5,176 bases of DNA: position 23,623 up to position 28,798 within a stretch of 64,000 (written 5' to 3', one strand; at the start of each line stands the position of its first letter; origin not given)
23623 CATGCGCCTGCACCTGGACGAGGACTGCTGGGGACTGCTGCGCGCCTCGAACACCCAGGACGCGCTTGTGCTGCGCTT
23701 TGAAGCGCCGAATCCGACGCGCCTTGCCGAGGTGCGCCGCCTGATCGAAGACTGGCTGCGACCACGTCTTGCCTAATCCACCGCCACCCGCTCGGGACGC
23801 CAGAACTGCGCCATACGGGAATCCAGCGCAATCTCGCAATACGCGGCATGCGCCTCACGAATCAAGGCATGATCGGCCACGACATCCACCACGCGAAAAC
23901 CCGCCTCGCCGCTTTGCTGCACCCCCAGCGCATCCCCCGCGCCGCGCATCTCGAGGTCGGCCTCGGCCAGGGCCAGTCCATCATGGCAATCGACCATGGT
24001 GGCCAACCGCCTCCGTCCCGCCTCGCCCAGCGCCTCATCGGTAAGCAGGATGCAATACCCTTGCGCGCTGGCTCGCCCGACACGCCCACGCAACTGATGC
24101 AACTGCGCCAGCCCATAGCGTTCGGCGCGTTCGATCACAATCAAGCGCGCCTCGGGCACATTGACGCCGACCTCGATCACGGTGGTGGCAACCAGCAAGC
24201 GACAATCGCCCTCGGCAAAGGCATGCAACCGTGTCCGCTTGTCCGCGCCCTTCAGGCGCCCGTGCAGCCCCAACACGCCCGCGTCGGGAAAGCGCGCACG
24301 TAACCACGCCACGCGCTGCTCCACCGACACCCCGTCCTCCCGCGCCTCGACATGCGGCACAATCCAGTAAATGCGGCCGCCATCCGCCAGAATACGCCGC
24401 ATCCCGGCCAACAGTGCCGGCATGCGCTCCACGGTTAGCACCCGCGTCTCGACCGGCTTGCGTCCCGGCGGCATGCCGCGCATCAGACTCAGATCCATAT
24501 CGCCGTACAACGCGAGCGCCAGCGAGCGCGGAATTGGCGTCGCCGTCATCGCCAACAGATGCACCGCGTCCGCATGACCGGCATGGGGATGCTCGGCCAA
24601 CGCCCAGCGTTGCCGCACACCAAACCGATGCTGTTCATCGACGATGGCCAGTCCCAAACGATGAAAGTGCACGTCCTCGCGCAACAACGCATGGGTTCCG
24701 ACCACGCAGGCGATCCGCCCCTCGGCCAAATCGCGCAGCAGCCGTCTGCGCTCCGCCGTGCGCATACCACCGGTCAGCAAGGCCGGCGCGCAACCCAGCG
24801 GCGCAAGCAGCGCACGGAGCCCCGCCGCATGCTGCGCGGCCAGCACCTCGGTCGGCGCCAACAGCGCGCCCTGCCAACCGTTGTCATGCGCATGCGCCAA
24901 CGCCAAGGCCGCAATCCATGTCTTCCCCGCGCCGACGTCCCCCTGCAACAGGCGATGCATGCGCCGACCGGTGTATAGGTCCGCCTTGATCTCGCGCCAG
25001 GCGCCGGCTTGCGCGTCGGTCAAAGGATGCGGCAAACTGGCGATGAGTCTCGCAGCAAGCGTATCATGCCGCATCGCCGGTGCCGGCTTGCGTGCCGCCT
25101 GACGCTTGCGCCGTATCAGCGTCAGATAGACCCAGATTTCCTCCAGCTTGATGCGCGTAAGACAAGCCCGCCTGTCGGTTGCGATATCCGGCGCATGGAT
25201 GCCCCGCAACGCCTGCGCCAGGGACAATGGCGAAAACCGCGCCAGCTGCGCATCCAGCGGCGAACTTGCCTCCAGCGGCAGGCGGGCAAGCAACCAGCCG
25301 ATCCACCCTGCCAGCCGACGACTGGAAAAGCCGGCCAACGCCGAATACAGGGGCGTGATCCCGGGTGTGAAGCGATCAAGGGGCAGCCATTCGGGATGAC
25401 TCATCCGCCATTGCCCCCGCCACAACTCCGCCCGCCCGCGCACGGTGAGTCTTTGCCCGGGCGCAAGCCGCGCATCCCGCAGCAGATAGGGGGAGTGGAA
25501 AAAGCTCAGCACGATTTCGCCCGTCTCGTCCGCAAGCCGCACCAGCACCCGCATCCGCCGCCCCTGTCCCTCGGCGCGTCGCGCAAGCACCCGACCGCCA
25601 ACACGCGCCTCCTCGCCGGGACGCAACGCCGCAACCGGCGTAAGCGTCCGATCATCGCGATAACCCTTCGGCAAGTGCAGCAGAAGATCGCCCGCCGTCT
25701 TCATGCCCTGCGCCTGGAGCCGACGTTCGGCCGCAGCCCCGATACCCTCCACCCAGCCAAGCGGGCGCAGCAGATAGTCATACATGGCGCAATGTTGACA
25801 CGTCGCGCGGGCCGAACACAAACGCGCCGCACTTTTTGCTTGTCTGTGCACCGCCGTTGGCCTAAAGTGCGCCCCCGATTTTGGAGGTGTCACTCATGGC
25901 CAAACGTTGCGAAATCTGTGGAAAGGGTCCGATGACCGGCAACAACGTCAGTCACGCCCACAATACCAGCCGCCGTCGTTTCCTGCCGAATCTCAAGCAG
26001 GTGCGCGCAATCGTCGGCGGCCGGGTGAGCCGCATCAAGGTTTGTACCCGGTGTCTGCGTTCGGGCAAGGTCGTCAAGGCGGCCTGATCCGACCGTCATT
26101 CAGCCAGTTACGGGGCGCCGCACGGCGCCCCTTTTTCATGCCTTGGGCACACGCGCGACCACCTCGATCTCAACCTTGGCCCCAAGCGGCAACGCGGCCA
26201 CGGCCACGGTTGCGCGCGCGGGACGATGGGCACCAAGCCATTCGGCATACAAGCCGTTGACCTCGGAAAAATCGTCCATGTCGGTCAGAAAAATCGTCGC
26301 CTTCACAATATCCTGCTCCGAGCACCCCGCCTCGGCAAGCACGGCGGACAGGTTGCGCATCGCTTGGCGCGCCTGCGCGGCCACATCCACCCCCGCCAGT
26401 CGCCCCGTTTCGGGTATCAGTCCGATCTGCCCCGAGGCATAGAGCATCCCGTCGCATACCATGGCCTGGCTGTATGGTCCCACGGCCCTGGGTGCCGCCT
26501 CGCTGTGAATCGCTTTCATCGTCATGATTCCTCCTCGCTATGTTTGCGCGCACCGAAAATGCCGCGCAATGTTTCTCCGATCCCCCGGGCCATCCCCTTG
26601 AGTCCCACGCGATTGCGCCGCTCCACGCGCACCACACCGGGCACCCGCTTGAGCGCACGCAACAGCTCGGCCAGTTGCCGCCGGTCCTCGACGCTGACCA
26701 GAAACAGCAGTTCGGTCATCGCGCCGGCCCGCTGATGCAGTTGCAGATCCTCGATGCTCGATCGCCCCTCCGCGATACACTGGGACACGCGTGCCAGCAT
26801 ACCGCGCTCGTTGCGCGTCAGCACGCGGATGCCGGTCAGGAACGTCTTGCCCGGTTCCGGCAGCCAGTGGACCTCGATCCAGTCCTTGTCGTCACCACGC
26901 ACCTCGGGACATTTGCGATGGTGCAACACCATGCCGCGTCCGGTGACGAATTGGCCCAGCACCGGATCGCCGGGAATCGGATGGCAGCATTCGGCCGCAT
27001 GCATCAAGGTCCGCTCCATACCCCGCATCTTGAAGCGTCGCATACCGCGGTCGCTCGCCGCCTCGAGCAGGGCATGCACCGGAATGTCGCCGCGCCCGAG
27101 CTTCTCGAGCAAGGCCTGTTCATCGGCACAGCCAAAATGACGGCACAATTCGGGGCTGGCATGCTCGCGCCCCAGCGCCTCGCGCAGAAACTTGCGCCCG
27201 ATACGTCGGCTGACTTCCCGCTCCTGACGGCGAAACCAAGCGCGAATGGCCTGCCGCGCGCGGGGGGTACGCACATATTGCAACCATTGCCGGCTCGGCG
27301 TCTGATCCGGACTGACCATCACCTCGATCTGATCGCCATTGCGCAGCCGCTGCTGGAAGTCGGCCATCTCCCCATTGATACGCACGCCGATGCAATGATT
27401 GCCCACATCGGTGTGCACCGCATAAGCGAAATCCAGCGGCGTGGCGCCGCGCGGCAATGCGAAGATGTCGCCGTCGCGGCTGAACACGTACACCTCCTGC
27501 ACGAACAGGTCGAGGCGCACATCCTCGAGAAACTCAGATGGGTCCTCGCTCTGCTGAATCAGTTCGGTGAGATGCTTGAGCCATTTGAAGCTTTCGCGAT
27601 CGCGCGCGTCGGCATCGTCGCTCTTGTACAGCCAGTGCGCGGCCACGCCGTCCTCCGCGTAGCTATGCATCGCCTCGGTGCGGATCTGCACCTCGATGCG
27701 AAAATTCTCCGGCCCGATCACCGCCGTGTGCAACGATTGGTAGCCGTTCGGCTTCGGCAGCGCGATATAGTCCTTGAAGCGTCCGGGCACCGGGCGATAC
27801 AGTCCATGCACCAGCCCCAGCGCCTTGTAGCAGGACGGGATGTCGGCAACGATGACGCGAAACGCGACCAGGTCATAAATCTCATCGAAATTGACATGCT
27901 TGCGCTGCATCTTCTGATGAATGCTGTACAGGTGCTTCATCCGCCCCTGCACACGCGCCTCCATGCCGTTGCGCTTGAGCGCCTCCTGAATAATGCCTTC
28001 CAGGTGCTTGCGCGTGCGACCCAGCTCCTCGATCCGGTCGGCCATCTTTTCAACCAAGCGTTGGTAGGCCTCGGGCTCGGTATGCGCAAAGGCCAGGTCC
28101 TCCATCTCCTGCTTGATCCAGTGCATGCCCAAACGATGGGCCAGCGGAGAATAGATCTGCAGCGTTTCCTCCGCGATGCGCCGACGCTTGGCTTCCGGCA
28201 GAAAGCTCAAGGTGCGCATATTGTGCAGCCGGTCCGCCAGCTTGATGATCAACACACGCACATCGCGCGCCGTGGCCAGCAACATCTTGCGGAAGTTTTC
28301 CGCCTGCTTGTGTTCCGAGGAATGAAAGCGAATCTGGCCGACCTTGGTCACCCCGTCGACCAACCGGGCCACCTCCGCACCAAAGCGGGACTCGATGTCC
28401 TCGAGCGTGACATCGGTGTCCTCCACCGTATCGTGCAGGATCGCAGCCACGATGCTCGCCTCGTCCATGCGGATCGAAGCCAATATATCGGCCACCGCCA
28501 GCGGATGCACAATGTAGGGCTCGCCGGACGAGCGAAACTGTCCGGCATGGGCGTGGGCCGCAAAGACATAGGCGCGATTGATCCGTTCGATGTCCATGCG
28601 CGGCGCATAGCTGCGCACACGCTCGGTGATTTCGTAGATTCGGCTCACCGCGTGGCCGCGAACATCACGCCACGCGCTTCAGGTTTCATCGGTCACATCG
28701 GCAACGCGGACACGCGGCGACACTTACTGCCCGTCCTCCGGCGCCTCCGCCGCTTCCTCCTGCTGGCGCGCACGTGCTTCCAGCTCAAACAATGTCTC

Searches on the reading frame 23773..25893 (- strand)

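Call 12: search_protein_families(library=pfam, proteins=[window:23773-25893:-], max_evalue=0.001)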
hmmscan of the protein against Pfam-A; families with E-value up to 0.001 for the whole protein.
window:23773-25893:- (706 aa): 7 families
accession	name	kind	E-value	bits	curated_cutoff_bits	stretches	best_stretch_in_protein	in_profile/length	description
PF00270.35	DEAD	-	1e-18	68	26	1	295-457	4-163/167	DEAD/DEAH box helicase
PF00271.37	Helicase_C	-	1.9e-18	67.1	23.5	1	503-608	13-109/110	Helicase conserved C-terminal domain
PF17191.10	RecG_wedge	-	1.6e-10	41.2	23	1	47-193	4-150/162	RecG wedge domain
PF04851.21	ResIII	-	9e-08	32.6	22.5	1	291-453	4-162/164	Type III restriction enzyme, res subunit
PF01336.31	tRNA_anti-codon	-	3.8e-06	27.2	27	1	97-171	2-74/75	OB-fold nucleic acid binding domain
PF19833.4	RecG_dom3_C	-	5.7e-06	26.7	26.8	1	637-683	2-49/87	ATP-dependent DNA helicase RecG, domain 3, C-terminal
PF13604.12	AAA_30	-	0.00084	19.6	27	0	304-430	11-106/191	AAA domain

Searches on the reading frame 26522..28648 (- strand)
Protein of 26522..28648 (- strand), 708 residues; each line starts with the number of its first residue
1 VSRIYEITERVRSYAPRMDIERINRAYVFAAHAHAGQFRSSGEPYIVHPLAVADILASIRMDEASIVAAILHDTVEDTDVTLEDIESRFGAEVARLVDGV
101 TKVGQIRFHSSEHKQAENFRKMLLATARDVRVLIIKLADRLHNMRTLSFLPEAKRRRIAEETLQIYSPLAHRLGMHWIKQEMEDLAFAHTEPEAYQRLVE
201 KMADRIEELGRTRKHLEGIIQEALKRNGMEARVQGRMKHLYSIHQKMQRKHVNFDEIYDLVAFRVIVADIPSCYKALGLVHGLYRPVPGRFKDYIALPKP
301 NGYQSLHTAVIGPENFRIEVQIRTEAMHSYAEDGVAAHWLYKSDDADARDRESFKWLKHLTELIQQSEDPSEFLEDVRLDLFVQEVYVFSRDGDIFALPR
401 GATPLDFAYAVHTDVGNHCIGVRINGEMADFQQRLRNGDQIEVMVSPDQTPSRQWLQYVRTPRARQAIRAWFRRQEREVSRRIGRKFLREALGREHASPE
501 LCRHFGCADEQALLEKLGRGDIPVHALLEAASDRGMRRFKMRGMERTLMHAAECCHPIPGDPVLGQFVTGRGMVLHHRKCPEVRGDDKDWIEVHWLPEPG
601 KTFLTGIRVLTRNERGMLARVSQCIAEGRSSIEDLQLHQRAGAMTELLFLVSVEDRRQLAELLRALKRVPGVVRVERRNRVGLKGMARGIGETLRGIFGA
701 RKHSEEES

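Call 12: search_protein_families(library=pfam, proteins=[window:26522-28648:-], max_evalue=0.001)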
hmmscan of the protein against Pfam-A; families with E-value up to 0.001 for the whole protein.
window:26522-28648:- (708 aa): 7 families
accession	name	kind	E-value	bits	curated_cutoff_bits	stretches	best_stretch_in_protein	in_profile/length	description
PF13328.12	HD_4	-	9e-55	185.1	27.2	1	26-175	1-155/156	HD domain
PF04607.23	RelA_SpoT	-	3.1e-42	143.9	27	1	235-344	1-111/113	Region found in RelA / SpoT proteins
PF02824.27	TGS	-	5.1e-18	65.3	22.2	1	386-443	1-58/60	TGS domain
PF13291.12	ACT_4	-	1.3e-16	61.5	27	1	600-677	2-80/80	ACT domain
PF01966.28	HD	-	1.2e-10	42.1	22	1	46-144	2-116/116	HD domain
PF22629.2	ACT_AHAS_ss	-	0.00026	21.5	27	1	607-674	1-67/67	AHAS small subunit-like ACT domain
PF01842.31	ACT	-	0.00071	19.8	27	0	607-670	3-65/66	ACT domain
